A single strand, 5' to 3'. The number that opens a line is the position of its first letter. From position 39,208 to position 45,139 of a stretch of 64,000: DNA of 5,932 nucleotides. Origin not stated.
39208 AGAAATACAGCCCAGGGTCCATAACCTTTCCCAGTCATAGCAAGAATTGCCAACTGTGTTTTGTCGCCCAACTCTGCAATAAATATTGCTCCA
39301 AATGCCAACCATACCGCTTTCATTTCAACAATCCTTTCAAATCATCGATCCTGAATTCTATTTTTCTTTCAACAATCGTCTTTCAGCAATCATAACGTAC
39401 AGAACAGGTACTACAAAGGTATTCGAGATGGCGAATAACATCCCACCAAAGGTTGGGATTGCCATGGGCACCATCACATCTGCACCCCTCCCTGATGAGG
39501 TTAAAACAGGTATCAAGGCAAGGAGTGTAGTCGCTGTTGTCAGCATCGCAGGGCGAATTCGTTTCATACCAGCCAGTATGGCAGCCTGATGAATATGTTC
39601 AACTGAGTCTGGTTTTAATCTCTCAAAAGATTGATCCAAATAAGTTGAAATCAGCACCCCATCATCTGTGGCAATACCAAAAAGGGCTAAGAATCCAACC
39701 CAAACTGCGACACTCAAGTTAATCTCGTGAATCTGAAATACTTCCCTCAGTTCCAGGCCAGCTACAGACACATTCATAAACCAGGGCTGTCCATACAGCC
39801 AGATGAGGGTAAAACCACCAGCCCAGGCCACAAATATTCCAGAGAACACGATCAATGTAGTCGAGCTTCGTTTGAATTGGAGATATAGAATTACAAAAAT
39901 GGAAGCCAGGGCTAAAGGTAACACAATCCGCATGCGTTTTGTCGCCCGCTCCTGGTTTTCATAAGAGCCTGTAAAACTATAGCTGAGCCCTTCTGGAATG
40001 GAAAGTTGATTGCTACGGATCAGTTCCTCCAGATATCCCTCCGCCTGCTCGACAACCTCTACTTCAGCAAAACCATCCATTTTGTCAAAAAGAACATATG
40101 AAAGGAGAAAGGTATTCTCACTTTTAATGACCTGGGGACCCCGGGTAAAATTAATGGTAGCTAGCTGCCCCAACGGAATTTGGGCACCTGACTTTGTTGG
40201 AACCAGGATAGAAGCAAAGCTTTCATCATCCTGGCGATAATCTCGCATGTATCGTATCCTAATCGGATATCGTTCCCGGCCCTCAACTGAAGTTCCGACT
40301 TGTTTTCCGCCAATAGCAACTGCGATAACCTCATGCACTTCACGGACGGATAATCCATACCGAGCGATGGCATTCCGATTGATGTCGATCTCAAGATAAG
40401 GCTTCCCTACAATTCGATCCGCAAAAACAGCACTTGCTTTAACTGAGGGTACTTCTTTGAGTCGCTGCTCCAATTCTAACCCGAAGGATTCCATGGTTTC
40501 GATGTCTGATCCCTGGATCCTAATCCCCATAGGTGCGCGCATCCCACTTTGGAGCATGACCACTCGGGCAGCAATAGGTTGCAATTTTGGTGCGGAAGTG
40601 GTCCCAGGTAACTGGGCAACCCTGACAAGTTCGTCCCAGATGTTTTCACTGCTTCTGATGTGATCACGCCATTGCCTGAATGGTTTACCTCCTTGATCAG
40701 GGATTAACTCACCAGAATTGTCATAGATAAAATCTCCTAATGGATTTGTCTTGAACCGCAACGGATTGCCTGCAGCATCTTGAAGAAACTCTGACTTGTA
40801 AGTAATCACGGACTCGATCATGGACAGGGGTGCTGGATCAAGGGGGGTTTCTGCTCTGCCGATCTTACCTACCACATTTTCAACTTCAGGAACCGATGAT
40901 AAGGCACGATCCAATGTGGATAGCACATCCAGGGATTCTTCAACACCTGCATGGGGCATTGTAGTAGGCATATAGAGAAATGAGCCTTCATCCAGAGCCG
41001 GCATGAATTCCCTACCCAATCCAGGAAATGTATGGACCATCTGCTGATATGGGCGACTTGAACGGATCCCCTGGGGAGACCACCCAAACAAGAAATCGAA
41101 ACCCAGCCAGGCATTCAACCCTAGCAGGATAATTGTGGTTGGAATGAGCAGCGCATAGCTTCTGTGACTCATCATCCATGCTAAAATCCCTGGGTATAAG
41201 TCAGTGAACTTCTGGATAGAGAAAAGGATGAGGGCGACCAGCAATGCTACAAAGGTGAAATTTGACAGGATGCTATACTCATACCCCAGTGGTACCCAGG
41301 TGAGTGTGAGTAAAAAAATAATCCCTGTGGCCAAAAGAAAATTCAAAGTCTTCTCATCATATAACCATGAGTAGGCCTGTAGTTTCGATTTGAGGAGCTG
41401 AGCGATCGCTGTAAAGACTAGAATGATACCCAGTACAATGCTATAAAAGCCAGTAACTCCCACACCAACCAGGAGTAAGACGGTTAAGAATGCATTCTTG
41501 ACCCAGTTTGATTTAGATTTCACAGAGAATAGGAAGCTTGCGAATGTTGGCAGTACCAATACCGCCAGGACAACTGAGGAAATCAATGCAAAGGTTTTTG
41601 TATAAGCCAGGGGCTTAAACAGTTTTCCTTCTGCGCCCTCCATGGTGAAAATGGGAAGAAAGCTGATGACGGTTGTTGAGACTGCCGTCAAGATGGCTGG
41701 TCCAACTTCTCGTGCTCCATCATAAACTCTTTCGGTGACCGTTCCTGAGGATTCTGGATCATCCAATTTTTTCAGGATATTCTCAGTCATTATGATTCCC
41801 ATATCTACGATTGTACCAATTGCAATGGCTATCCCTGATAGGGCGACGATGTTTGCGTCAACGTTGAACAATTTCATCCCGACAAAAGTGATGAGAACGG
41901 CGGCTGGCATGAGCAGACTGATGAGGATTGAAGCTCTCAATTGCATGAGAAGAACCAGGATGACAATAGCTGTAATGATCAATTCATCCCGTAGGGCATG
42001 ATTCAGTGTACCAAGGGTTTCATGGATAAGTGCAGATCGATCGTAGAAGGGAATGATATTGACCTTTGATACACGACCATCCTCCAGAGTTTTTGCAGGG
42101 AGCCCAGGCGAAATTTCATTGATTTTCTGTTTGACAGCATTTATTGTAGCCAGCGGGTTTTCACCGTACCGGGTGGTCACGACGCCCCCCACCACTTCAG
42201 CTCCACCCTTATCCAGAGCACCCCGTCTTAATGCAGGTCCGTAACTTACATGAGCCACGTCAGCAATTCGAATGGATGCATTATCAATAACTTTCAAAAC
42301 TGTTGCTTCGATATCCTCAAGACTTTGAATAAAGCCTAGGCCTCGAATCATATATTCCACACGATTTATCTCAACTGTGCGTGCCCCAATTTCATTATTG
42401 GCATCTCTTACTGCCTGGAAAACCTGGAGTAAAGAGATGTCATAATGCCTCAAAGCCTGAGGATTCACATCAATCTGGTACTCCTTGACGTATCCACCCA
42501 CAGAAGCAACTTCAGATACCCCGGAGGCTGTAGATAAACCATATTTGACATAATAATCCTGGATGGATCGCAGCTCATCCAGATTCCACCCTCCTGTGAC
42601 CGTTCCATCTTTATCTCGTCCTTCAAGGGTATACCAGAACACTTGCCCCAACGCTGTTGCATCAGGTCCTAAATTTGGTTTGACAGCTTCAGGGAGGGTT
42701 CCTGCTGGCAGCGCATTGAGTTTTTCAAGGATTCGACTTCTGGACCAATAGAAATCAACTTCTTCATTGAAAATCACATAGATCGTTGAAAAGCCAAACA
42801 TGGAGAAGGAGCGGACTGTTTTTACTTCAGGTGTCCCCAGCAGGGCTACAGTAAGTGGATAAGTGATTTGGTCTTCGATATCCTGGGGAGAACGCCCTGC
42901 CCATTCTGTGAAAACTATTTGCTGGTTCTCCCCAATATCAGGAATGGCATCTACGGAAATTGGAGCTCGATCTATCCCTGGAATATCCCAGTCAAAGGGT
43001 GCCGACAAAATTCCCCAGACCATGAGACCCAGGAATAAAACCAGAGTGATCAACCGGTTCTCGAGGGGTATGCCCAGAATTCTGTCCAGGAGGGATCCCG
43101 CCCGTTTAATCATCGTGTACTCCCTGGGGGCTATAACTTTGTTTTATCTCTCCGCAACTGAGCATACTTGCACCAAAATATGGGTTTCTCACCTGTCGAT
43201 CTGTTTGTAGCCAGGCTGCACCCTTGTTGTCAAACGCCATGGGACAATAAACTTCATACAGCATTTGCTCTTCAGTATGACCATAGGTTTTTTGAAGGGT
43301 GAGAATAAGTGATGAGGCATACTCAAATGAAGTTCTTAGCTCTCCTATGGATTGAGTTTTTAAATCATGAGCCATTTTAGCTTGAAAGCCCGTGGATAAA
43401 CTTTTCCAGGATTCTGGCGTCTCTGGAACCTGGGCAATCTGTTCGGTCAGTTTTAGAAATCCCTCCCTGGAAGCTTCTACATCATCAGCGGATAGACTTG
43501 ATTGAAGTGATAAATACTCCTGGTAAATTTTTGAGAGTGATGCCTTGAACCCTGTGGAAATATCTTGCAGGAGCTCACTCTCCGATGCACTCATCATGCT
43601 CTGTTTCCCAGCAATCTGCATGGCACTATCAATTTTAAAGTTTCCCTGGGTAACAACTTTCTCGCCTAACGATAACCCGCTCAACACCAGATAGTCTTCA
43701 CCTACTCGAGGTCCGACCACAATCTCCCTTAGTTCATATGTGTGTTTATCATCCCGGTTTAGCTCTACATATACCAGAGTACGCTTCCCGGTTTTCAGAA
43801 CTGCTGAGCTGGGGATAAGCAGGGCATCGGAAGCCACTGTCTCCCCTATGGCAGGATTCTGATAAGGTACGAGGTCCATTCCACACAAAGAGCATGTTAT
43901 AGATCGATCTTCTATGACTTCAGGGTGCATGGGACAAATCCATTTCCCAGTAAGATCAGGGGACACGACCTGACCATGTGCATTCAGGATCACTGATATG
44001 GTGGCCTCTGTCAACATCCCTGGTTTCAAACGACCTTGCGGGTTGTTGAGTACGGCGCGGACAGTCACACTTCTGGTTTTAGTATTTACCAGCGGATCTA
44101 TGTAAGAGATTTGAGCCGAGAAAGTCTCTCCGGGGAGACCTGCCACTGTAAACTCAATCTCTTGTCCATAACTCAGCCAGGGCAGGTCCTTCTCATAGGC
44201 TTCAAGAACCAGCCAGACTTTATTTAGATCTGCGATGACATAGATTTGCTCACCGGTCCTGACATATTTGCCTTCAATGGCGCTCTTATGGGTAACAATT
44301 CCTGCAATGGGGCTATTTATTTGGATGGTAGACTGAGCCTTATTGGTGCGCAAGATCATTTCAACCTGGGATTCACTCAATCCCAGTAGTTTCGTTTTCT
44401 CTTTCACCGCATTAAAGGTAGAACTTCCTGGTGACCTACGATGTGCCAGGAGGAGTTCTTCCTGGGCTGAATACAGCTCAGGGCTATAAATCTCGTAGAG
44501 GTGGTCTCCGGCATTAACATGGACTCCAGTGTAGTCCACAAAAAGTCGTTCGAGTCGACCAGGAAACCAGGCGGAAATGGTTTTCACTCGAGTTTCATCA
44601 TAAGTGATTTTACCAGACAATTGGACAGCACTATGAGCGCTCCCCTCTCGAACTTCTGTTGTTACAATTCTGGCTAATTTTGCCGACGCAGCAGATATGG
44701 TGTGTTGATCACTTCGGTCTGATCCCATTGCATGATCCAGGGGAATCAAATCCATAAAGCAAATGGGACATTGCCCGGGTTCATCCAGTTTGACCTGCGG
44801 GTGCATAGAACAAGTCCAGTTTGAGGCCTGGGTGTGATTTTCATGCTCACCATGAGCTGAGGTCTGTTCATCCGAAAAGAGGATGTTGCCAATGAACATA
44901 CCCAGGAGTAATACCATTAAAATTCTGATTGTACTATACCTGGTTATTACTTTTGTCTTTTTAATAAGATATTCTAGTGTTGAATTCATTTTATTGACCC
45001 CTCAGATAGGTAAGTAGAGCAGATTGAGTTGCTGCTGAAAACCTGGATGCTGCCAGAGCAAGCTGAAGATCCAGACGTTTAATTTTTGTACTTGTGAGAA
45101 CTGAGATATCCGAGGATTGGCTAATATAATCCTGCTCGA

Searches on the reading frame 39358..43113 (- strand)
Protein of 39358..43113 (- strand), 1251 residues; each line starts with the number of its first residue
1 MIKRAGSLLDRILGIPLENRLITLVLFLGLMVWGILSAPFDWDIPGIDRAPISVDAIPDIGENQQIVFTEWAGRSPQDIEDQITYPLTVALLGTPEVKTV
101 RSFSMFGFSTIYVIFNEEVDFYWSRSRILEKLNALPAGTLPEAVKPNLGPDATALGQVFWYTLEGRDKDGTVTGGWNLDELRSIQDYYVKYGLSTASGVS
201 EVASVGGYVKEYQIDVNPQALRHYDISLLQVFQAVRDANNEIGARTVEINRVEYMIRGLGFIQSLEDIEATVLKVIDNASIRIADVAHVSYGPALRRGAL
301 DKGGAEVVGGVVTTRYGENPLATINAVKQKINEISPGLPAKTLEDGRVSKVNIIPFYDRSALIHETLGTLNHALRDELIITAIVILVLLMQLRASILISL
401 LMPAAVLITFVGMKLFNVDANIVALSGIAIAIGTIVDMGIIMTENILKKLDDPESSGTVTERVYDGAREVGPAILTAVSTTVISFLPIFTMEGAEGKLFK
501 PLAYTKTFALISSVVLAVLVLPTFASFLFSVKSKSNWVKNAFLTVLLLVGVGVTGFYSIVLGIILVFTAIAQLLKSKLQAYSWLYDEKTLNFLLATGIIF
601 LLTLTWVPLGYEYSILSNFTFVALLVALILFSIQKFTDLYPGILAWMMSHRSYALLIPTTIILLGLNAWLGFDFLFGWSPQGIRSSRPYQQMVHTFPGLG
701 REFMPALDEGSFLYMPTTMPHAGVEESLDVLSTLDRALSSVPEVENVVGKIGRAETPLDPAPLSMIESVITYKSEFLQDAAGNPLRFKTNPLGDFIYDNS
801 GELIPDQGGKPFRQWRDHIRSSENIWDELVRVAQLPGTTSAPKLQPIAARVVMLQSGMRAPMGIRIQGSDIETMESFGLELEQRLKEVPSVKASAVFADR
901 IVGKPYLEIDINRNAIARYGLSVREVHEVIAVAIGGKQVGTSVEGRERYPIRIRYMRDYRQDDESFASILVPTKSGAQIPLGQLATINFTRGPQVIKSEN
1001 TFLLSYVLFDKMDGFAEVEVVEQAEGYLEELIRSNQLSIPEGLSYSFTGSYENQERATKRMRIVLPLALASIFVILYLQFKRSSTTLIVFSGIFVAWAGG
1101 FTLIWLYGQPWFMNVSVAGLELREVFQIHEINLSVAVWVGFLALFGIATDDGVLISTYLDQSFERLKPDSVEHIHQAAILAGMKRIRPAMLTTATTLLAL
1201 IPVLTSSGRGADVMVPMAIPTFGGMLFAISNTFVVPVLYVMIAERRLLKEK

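Call 66: search_protein_families(library=pfam, proteins=[window:39358-43113:-], max_evalue=0.00001)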
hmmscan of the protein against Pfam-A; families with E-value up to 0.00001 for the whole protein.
window:39358-43113:- (1251 aa): 1 family
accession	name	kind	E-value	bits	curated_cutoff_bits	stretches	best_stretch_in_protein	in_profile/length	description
PF00873.25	ACR_tran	-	9.8e-167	557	28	3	17-538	6-501/1021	AcrB/AcrD/AcrF family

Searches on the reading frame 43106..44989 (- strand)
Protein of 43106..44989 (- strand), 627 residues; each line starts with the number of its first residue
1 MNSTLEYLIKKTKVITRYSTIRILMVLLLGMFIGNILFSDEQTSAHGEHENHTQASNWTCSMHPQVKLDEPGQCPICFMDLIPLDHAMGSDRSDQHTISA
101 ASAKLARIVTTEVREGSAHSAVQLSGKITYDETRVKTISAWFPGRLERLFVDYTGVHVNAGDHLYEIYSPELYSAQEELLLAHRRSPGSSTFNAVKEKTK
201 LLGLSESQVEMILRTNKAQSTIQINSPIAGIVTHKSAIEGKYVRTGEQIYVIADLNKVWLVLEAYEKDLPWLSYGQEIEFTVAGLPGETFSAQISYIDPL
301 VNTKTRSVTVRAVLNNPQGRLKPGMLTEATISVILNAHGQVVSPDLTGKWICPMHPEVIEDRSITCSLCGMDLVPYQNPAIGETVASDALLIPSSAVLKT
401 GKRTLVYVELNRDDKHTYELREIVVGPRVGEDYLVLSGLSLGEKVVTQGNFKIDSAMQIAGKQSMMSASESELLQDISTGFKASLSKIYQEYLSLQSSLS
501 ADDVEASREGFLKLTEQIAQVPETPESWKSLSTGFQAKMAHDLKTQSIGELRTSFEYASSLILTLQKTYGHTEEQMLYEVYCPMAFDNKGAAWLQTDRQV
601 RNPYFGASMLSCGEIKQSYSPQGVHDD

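Call 66: search_protein_families(library=pfam, proteins=[window:43106-44989:-], max_evalue=0.00001)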
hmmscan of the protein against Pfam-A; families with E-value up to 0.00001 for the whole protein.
window:43106-44989:- (627 aa): 4 families
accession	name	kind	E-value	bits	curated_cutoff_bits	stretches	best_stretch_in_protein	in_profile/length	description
PF16576.10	HlyD_D23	-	2.2e-67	226.9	30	1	119-326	3-213/214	Barrel-sandwich domain of CusB or HlyD membrane-fusion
PF19335.5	HMBD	-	5.6e-20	71.4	23.6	2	57-83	1-27/28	Heavy metal binding domain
PF13437.12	HlyD_3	-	4.2e-15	56.8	22.2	1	224-324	2-106/106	HlyD family secretion protein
PF11827.13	DUF3347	-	2.8e-06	28.5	25.5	1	488-573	1-92/93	Protein of unknown function (DUF3347)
